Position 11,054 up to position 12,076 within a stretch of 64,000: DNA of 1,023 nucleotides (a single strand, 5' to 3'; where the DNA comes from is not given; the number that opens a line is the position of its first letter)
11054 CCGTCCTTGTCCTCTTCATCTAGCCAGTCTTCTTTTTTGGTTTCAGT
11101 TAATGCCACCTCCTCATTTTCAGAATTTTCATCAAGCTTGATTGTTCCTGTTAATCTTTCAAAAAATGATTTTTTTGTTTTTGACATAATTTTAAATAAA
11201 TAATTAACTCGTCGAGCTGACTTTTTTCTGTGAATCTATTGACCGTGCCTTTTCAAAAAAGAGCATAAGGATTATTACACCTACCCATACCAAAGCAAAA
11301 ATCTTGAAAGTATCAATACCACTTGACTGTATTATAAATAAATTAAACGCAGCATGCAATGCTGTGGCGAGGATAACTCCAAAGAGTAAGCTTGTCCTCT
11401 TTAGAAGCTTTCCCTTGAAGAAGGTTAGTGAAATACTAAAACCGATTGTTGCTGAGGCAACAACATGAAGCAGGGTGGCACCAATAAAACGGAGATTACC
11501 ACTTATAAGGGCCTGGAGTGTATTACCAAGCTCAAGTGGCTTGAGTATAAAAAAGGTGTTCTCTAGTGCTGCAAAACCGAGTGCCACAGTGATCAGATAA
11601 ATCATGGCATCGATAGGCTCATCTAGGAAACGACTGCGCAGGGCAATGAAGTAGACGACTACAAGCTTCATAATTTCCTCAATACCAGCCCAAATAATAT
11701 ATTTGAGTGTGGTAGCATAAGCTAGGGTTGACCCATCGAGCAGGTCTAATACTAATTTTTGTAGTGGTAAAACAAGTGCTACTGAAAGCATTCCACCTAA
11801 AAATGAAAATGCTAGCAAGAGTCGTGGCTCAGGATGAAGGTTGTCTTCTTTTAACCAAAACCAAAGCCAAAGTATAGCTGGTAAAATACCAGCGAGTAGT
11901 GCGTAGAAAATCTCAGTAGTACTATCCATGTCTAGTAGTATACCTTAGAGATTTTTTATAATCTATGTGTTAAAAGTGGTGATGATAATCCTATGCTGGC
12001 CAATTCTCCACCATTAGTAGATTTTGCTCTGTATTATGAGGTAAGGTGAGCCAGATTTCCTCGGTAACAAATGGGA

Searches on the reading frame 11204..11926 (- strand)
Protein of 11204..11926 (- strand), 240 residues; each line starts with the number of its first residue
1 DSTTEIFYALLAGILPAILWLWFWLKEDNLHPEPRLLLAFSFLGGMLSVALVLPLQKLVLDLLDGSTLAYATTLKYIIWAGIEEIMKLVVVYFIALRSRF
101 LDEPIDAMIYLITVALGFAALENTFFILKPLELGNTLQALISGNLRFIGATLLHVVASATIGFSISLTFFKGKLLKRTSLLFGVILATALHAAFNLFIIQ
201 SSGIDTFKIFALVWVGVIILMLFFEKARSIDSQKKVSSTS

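Call 42: search_protein_families(library=pfam, proteins=[window:11204-11926:-], max_evalue=0.01)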
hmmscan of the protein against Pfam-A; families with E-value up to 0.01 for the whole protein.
window:11204-11926:- (240 aa): 1 family
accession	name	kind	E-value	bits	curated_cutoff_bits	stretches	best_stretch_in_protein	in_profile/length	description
PF13367.11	PrsW-protease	-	6.6e-27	94.8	23.5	1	33-219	1-194/196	PrsW family intramembrane metalloprotease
